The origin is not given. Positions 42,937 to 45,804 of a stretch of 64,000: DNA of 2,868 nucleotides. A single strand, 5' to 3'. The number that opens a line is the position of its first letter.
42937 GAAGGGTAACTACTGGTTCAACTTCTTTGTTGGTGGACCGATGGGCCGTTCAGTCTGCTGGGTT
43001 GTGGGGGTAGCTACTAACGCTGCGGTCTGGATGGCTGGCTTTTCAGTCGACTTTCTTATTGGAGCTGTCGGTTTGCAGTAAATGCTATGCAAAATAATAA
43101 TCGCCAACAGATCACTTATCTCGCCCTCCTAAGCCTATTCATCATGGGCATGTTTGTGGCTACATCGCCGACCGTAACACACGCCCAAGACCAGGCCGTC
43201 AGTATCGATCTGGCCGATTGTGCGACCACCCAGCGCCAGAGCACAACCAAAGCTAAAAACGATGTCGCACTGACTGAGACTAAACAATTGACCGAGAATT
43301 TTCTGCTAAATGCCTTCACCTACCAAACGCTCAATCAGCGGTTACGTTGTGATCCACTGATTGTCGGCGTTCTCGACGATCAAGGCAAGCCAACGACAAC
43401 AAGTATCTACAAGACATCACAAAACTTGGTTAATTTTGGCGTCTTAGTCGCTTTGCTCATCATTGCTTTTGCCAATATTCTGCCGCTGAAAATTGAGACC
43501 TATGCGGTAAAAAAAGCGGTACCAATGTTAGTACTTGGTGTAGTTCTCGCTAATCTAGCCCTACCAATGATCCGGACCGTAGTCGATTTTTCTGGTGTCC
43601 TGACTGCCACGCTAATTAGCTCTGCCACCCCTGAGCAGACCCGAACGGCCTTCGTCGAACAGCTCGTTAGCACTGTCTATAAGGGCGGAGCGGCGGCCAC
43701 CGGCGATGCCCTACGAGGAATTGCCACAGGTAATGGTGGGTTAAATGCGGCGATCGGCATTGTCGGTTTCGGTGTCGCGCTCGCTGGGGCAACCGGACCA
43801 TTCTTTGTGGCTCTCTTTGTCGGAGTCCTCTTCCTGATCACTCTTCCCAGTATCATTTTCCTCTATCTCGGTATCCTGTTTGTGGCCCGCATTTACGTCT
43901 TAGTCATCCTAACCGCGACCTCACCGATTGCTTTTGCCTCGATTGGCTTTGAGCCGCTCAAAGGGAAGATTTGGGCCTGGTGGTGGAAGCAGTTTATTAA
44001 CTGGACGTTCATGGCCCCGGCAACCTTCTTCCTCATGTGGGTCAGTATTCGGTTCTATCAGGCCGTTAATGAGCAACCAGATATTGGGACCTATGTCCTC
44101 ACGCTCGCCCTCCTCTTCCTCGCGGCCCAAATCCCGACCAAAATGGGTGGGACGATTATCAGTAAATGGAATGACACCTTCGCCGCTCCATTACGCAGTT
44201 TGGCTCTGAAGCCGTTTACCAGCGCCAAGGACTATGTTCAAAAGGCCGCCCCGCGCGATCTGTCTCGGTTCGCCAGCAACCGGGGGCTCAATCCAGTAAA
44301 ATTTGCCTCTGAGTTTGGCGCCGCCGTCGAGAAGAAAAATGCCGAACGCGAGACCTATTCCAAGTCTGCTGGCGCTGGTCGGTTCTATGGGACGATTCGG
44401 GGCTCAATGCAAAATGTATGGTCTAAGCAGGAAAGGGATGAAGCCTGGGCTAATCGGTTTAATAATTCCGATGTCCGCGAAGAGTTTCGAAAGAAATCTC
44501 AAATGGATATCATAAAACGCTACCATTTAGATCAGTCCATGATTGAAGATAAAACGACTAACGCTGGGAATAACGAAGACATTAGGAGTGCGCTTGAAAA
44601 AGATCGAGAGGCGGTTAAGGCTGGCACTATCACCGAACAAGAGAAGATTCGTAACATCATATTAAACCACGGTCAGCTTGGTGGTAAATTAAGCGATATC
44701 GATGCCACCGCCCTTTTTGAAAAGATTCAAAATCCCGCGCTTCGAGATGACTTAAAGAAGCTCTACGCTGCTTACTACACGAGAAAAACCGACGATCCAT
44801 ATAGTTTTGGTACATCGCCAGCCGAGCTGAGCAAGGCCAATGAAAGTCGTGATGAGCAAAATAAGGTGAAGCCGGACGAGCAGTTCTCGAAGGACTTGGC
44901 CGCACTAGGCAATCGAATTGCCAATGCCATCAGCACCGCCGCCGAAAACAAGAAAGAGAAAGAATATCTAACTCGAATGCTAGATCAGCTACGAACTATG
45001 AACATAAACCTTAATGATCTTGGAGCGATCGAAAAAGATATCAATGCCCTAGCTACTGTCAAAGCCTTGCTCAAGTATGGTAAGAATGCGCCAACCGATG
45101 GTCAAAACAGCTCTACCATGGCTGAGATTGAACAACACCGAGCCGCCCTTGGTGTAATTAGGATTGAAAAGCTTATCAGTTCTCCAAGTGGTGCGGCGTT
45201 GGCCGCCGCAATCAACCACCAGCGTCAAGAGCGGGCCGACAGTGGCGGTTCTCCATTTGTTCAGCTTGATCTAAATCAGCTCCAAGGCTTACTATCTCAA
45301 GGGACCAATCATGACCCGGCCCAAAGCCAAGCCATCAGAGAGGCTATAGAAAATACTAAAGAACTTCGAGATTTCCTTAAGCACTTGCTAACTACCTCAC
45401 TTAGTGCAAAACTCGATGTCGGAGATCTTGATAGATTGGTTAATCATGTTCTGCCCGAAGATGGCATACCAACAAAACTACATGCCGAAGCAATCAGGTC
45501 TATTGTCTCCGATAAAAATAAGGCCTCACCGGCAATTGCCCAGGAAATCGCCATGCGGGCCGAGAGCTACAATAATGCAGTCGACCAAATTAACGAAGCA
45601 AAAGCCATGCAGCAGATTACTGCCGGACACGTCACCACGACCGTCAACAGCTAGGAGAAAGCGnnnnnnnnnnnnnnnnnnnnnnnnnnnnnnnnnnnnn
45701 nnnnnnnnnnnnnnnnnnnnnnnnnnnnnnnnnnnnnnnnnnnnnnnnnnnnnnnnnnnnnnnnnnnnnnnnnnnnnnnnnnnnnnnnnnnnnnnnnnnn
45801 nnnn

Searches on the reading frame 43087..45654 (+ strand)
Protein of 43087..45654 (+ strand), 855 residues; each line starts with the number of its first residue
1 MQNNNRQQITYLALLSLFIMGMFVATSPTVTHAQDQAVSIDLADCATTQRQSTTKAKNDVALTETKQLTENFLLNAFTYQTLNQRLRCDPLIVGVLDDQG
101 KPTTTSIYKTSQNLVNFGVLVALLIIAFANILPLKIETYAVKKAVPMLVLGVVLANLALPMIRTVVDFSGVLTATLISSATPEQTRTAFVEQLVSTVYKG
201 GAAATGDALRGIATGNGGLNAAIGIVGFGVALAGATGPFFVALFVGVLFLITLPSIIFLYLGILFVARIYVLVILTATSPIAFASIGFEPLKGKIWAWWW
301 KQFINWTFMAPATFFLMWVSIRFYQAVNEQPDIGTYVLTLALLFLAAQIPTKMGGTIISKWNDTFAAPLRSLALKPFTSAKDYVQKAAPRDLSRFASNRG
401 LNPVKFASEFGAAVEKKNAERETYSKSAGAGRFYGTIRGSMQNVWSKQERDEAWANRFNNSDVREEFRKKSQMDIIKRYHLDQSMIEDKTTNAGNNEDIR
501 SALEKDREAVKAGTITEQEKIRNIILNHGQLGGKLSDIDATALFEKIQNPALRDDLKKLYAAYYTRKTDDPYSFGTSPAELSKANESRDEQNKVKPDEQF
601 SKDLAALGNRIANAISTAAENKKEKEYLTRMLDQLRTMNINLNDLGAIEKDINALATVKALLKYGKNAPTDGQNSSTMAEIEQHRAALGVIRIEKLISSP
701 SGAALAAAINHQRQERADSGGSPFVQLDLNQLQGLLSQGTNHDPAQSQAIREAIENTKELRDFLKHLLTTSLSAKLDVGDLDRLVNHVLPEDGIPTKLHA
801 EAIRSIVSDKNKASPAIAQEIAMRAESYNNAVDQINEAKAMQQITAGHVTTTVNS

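Call 7: search_protein_families(library=pfam, proteins=[window:43087-45654:+], max_evalue=0.01)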
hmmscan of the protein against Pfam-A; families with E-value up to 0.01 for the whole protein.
window:43087-45654:+ (855 aa): 1 family
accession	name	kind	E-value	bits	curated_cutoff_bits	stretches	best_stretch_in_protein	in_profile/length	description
PF11155.13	DUF2935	-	0.00017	22.6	24.4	1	728-791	47-112/121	Domain of unknown function (DUF2935)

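Call 16: search_protein_families(library=ncbifam, proteins=[window:43087-45654:+], max_evalue=0.01)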
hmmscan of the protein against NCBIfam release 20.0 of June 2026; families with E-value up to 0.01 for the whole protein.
window:43087-45654:+ (855 aa): 0 families

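Call 46: search_protein_families(library=phrogs, proteins=[window:43087-45654:+], max_evalue=0.01)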
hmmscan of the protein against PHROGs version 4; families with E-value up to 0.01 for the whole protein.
window:43087-45654:+ (855 aa): 0 families
